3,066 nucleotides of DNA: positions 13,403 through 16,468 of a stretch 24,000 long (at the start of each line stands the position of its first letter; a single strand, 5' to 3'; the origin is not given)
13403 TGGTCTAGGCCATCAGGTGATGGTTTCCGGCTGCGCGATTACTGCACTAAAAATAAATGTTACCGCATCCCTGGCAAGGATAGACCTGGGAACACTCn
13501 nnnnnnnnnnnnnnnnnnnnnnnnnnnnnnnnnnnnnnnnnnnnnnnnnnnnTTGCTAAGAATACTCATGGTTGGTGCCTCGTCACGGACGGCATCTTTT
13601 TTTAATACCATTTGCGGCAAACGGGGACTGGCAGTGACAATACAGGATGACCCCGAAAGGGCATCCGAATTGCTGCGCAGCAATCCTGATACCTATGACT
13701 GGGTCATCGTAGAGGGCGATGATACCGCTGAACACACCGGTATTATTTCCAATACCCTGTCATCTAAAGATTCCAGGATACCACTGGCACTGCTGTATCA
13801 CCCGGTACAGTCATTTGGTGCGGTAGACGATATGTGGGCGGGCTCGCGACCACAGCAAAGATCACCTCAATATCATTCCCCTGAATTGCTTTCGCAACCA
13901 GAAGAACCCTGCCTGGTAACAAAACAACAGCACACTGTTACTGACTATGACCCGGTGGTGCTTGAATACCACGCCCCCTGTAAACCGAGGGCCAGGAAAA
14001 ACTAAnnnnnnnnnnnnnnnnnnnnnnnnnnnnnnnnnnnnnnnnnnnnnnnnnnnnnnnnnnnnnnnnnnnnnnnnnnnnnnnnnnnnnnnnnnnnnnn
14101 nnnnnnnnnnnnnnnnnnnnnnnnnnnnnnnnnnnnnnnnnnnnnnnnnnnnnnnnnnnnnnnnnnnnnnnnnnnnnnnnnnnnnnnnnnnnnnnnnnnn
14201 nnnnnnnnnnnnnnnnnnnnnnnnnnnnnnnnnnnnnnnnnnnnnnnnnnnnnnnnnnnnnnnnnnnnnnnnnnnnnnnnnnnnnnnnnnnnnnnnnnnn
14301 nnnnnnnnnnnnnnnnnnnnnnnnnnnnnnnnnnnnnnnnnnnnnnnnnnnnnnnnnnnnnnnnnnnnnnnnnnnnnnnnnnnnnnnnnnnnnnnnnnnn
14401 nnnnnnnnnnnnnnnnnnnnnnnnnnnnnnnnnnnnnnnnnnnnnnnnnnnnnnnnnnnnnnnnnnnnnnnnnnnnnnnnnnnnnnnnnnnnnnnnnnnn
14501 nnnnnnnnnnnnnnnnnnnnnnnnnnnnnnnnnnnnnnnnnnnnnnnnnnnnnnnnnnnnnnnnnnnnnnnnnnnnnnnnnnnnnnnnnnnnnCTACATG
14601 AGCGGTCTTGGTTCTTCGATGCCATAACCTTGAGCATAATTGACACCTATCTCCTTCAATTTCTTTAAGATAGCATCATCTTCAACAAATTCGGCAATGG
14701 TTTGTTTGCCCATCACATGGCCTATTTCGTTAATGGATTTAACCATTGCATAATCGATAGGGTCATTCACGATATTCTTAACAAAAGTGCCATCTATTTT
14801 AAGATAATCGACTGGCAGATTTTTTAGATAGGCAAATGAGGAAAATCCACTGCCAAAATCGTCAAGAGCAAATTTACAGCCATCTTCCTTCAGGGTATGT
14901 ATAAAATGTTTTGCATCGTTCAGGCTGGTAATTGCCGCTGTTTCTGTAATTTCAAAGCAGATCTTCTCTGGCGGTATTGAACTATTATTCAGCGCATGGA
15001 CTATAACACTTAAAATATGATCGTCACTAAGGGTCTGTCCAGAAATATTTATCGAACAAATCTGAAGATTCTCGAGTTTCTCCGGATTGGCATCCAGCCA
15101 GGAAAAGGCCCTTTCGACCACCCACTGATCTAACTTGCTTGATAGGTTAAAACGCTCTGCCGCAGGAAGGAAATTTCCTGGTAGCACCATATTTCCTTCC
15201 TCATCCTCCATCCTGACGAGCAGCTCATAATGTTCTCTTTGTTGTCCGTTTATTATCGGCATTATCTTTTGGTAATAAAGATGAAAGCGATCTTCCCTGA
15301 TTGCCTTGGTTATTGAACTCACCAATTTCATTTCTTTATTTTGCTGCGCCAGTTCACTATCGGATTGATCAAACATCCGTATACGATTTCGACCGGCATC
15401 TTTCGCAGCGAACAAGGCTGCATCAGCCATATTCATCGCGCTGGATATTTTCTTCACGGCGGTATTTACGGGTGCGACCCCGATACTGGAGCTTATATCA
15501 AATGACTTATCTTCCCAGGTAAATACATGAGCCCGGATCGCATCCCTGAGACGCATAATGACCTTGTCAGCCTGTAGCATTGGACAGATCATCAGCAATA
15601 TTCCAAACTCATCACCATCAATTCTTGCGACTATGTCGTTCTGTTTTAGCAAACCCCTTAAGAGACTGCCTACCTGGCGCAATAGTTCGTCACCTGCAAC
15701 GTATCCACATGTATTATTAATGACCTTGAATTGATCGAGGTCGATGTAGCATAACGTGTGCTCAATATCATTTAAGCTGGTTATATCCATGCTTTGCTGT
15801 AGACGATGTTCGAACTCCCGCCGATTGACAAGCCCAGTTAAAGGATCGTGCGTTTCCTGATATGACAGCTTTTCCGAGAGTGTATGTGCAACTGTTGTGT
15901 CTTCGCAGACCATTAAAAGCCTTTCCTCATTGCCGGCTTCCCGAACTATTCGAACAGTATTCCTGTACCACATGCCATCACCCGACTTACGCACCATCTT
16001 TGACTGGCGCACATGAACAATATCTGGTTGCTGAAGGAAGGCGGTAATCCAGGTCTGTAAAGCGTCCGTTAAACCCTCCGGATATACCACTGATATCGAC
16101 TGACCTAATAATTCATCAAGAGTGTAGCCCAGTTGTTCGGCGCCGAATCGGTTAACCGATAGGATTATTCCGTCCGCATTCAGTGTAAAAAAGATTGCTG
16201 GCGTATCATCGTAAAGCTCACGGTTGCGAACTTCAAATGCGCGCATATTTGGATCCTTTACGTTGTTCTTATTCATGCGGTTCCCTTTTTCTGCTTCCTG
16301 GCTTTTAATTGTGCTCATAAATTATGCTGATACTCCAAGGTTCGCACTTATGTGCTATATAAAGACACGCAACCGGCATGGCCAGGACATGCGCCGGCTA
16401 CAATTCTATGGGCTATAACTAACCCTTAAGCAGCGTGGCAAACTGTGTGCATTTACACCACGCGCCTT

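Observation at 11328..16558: Candidate integrated module: AHL quorum sensing, orphan receiver-like protein, Csr-type RNA and a c-di-GMP phosphodiesterase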

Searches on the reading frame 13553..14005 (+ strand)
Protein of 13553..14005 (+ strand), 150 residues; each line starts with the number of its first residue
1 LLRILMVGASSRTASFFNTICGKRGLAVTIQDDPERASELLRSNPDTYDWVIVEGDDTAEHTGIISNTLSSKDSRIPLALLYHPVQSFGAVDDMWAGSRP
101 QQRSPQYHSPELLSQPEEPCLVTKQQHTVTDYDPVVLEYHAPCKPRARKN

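Call 7: search_protein_families(library=pfam, proteins=[window:13553-14005:+], max_evalue=0.01)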
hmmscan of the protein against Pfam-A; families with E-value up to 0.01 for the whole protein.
window:13553-14005:+ (150 aa): 0 families

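Call 28: search_protein_representatives(protein=window:13553-14002:+)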
Query: 150 residues. Proteins with E-value up to 0.001 (for the whole library): 4; up to 1e-10: 1; up to 1e-30: 1. The best 4 are listed.
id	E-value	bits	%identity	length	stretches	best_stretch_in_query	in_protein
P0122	3.5e-83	293.4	89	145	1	6-150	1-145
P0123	2.1e-07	47.5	34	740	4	37-81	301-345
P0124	2.6e-04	37.4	29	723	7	44-97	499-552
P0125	7.5e-04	36.0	41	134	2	2-58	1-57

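Call 35: predict_structure(protein=window:13553-14002:+)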
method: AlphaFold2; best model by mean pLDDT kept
length: 150 residues; sequences in the alignment: 1
mean_pLDDT: 49.9   pTM: 0.41
mean pLDDT of the five models: 49.9, 43.5, 43.1, 42.4, 37.6
residues with pLDDT >= 90: 0; 70-90: 25; 50-70: 36; < 50: 89
segments of 3 or more residues with pLDDT < 50: 57-62, 66-113, 118-150
pLDDT, mean of each block of 10 residues (from residue 1): 74 69 72 68 70 58 48 37 32 30 34 43 38 35 41
secondary structure, 60 per line:
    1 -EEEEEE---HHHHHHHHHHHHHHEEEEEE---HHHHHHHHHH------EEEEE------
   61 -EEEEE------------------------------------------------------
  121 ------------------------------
elements in order: E2-7 H11-24 E25-30 H34-43 E50-54 E62-66
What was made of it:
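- Tried and rejected: orfX: the single-sequence AF2 model was poor (call 35).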

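Call 38: find_encoding_contigs(protein=P0122, flank=10000, max_places=6)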
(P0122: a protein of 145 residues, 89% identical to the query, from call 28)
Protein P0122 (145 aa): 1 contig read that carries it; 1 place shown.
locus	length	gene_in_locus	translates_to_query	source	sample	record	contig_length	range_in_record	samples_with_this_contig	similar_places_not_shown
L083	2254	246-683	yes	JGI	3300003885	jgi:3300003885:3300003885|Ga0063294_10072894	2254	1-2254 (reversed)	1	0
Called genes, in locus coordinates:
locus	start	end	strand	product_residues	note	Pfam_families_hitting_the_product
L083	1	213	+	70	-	?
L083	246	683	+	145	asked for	-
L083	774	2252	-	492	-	?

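Call 62: find_homologous_proteins(query=A2, max_evalue=0.001)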
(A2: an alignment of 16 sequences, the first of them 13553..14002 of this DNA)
Query A2 (16 sequences) (150 aa, profile of the alignment): 19 proteins with E <= 0.001 among 1404 candidates.
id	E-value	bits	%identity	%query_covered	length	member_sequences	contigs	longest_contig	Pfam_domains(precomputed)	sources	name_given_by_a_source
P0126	4.4e-42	161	38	5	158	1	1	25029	-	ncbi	-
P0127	1.4e-41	160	38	5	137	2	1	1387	-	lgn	-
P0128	3.9e-37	145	70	7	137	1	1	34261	-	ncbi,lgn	-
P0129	1.0e-33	134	50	5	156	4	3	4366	-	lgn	-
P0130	7.1e-32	128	50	8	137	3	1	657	-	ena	-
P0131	1.8e-31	127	38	14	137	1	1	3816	-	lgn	-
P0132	2.6e-31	126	19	35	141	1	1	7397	-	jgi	jgi:hypothetical protein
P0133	9.0e-30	121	23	35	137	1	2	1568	-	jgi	jgi:hypothetical protein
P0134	1.2e-29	121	60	7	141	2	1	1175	-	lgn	-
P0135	1.9e-29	120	58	8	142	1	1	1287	-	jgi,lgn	-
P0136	6.0e-29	119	40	7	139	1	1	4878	-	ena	-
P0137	1.4e-27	114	19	14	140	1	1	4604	-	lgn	-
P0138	1.8e-27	114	54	9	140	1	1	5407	-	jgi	jgi:hypothetical protein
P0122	5.9e-27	112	89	97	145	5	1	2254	-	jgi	-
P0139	2.4e-26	110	25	13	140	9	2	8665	-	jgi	jgi:hypothetical protein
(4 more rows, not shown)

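Call 65: search_protein_families(library=ncbifam, proteins=[window:13553-14002:+], max_evalue=0.01)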
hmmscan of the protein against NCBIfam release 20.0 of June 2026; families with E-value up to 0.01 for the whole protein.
window:13553-14002:+ (150 aa): 0 families

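Call 68: predict_structure(alignment_id=A3)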
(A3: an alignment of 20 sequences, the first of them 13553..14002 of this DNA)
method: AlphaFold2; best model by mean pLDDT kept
length: 150 residues; sequences in the alignment: 20
mean_pLDDT: 64.3   pTM: 0.57
mean pLDDT of the five models: 64.3, 63.7, 63.1, 62.2, 61.9
residues with pLDDT >= 90: 20; 70-90: 60; 50-70: 18; < 50: 52
segments of 3 or more residues with pLDDT < 50: 85-133, 148-150
pLDDT, mean of each block of 10 residues (from residue 1): 88 80 85 90 89 82 87 80 50 32 27 32 36 53 54
secondary structure, 60 per line:
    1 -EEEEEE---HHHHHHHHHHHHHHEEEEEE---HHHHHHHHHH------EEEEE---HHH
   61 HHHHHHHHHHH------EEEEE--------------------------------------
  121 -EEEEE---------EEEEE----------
elements in order: E2-7 H11-24 E25-30 H34-43 E50-54 H58-71 E78-82 E122-126 E136-140
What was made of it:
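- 13553..14005 (+): orfX (150 aa): conserved small protein coupled to luxI, with a degenerate receiver-like N-terminal half and a C-terminal VFEYHAP.K motif. AF2 model with residues 1-82 at pLDDT 80-90, topology b-a-b-a-b-a-b (call 68).
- On Response-regulator receiver domain (for orfX): The AF2 model shows b-a-b-a-b-a-b and then disorder (call 68).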

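Call 70: fold_search(model_id=the predicted structure, library=pdb)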
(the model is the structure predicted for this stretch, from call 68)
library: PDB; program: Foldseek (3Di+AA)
matches with E <= 10: 1617; with E <= 0.001: 0
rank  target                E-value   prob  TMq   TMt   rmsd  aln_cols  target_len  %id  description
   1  1yov_A                1.4e-02  0.97  0.37  0.12   4.6       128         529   10  Insights into the Ubiquitin Transfer Cascade from the refined structure of the activating enzyme for NEDD8 (released 2005-03-08)
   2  8h0s_B                1.5e-02  0.89  0.42  0.38   8.4       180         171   12  Crystal structure of MnmM from B. subtilis complexed with Gln-TTG anti-codon stem loop and SAM (2.90 A) (released 2023-01-25)
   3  3dbl_E                1.9e-02  0.96  0.36  0.13   4.7       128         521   10  Structural Dissection of a Gating Mechanism Preventing Misactivation of Ubiquitin by NEDD8's E1 (APPBP1-UBA3Arg190wt-N (released 2008-08-12)
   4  4pon_A                2.1e-02  0.90  0.44  0.39   8.1       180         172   10  The crystal structure of a putative SAM-dependent methyltransferase, YtqB, from Bacillus subtilis (released 2014-04-02)
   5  5upt                  2.4e-02  1.00  0.42  0.14   3.0        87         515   20  Acyl-CoA synthetase PtmA2 from Streptomyces platensis in complex with SBNP468 ligand (released 2017-02-22)
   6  3gzn_C                3.0e-02  0.98  0.40  0.13   5.2       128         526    9  Structure of NEDD8-activating enzyme in complex with NEDD8 and MLN4924 (released 2010-02-02)
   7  5n29                  3.0e-02  0.97  0.35  0.22   4.2        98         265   15  An improved model of the Trypanosoma brucei CTP synthase glutaminase domain:acivicin complex. (released 2017-04-05)
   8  4dzr                  3.0e-02  0.87  0.43  0.40   7.6       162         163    9  The crystal structure of protein-(glutamine-N5) methyltransferase (release factor-specific) from Alicyclobacillus acidoc (released 2012-03-14)
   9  3dbh_C                3.0e-02  0.80  0.33  0.12   5.2       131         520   11  Structural Dissection of a Gating Mechanism Preventing Misactivation of Ubiquitin by NEDD8's E1 (APPBP1-UBA3Arg190Ala- (released 2008-08-12)
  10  5d5h                  3.4e-02  0.92  0.34  0.10   5.1       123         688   13  Crystal structure of Mycobacterium tuberculosis Topoisomerase I (released 2015-12-16)
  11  6qjz                  3.9e-02  0.97  0.36  0.13   3.5        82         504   13  Identificationand Characterization of an Oxalylfrom Grass pea (Lathyrus sativusCoA-Synthetase L.) (released 2020-08-26)
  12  3ssm_B                3.9e-02  0.77  0.42  0.22   8.5       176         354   13  MycE Methyltransferase from the Mycinamycin Biosynthetic Pathway in Complex with Mg and SAH, Crystal form 1 (released 2011-08-24)
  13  3dbh_E                4.1e-02  0.92  0.37  0.13   4.6       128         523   10  Structural Dissection of a Gating Mechanism Preventing Misactivation of Ubiquitin by NEDD8's E1 (APPBP1-UBA3Arg190Ala- (released 2008-08-12)
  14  6cqi_A                4.4e-02  0.87  0.33  0.10   4.9       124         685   14  2.42A Crystal structure of Mycobacterium tuberculosis Topoisomerase I in complex with an oligonucleotide MTS2-11 (released 2018-05-30)
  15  3ssn_B                4.7e-02  0.98  0.38  0.18   3.7       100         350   15  MycE Methyltransferase from the Mycinamycin Biosynthetic Pathway in Complex with Mg, SAH, and Mycinamycin VI (released 2011-08-24)
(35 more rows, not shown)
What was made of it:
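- On Response-regulator receiver domain (for orfX): Foldseek against PDB gives nothing at E <= 1e-3 (call 70).
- Tried and rejected: The MSA model was better, but Foldseek against PDB was non-specific (calls 68, 70).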

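Call 87: search_solved_structures(query=A3, max_evalue=10)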
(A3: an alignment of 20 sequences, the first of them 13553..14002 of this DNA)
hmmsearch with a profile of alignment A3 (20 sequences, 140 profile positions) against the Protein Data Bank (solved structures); distinct sequences matched with E-value up to 10: 10.
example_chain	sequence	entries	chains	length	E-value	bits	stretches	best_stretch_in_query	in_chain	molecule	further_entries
4lzl_A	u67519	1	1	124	0.054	16.5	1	4-68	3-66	Response regulator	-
5u8m_A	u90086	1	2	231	0.17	14.9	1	4-67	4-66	Response regulator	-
5u8k_A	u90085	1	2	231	0.17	14.9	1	4-67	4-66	Response regulator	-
5vfa_A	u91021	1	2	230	0.17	14.9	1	4-67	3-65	Response regulator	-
4dad_A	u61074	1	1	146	0.34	13.9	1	5-71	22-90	Putative pilus assembly-related protein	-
7et8_A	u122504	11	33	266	0.7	12.9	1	48-74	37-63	4-hydroxy-2-oxoheptanedioate aldolase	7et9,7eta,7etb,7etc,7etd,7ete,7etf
3f6p_A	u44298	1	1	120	1.4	11.9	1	4-83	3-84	Transcriptional regulatory protein yycF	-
4b5s_A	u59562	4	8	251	1.6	11.7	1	47-75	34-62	4-HYDROXY-2-OXO-HEPTANE-1,7-DIOATE ALDOLASE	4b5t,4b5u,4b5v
4b5w_A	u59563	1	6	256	1.7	11.7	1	47-75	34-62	4-HYDROXY-2-OXO-HEPTANE-1,7-DIOATE ALDOLASE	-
2v5j_A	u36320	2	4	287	2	11.5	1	47-75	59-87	2,4-DIHYDROXYHEPT-2-ENE-1,7-DIOIC ACID ALDOLASE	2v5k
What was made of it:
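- On Response-regulator receiver domain (for orfX): The family profile's best PDB hits are receivers at E = 0.05-0.3, over beta1-beta3 (call 87).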

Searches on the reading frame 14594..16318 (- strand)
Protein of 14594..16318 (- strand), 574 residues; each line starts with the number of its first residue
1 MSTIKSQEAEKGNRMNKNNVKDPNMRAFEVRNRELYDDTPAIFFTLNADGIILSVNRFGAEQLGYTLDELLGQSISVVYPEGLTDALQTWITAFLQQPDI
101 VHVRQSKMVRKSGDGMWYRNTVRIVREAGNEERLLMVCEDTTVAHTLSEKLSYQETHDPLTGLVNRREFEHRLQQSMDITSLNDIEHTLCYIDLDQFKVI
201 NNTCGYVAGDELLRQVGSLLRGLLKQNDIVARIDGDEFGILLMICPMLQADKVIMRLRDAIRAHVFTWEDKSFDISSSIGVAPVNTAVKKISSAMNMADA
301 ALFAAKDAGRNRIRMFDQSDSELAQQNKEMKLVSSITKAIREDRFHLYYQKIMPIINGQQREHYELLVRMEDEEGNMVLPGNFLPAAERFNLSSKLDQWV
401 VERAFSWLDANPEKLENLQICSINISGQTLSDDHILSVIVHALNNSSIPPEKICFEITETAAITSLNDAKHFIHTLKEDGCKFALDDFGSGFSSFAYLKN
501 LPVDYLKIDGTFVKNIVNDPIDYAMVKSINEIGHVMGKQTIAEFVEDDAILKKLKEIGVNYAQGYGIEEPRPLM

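Call 7: search_protein_families(library=pfam, proteins=[window:14594-16318:-], max_evalue=0.01)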
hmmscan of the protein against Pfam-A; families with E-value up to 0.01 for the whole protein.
window:14594-16318:- (574 aa): 7 families
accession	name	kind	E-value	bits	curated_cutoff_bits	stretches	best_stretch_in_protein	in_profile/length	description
PF00563.25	EAL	-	7.8e-65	219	31.3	1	335-570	3-236/236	EAL domain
PF00990.26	GGDEF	-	5.7e-35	120.9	23.8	1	156-312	2-161/161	Diguanylate cyclase, GGDEF domain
PF08448.16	PAS_4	-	1.5e-09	38.5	23.1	1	37-144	2-108/110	PAS fold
PF00989.32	PAS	-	4.1e-08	33.7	22.6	1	33-140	4-112/113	PAS fold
PF13426.13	PAS_9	-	4.5e-07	30.5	27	1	42-142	3-102/103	PAS domain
PF08447.18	PAS_3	-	0.0049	17.5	25.6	0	60-135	9-86/89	PAS fold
PF13188.13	PAS_8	-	0.0086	16.4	21.8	0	33-81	4-53/65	PAS domain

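Call 65: search_protein_families(library=ncbifam, proteins=[window:14594-16315:-], max_evalue=0.01)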
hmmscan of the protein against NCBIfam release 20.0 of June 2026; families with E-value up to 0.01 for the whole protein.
window:14594-16315:- (573 aa): 29 families (the best 25 are shown)
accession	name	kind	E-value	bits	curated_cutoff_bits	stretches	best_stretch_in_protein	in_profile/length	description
NF007298.0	PRK09776.1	equivalog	2.3e-125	419.8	1135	1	134-572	664-1099/1111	diguanylate cyclase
NF045675.1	PhdiestaseDibA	equivalog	1.1e-89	301.6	980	1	35-571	84-617/623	phosphodiesterase DibA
NF053781.1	cdiGMPphdstlr2612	equivalog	3.5e-71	240.3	1600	1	24-571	710-1257/1268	Tlr1612 family c-di-GMP phosphodiesterase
NF007474.0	PRK10060.1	equivalog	6.3e-71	239.5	782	1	42-569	124-644/663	cyclic di-GMP phosphodiesterase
NF008467.0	PRK11359.1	equivalog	3.2e-59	200.7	857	1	156-569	378-782/800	oxygen-sensing cyclic-di-GMP phosphodiesterase DosP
NF045673.1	c-di-GMPRcptLapD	equivalog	6.4e-57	193.2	1020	1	146-571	228-646/647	cyclic di-GMP receptor LapD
NF052458.1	PhdiestGepA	equivalog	2.2e-55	188.2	1200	1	148-571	419-833/840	phosphodiesterase GepA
NF008807.1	PRK11829.1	equivalog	3.6e-48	164.2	733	1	155-565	243-648/670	biofilm formation regulator HmsP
NF038266.1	diguan_SiaD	equivalog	2.1e-38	132.2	290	1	144-312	84-252/252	biofilm regulation diguanylate cyclase SiaD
TIGR00254.1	GGDEF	domain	1.1e-36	126.1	37.4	1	152-315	3-167/168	diguanylate cyclase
NF008281.1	PRK11059.1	equivalog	1.4e-35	122.7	663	1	155-571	222-631/633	RNase E specificity factor CsrD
NF007423.1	PRK09966.1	equivalog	2.1e-35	122.4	325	1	148-305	233-390/390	diguanylate cyclase DgcN/YfiN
NF007135.0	PRK09581.1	equivalog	2.5e-32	112.3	474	1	155-313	293-453/457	PleD family two-component system response regulator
NF007380.0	PRK09894.1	equivalog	4.8e-31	108.2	256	1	150-318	125-290/296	diguanylate cyclase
NF052596.1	RR_EAL_PvrR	equivalog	5.8e-30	104.2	580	1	310-566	122-376/398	response regulator cyclic di-GMP phosphodiesterase PvrR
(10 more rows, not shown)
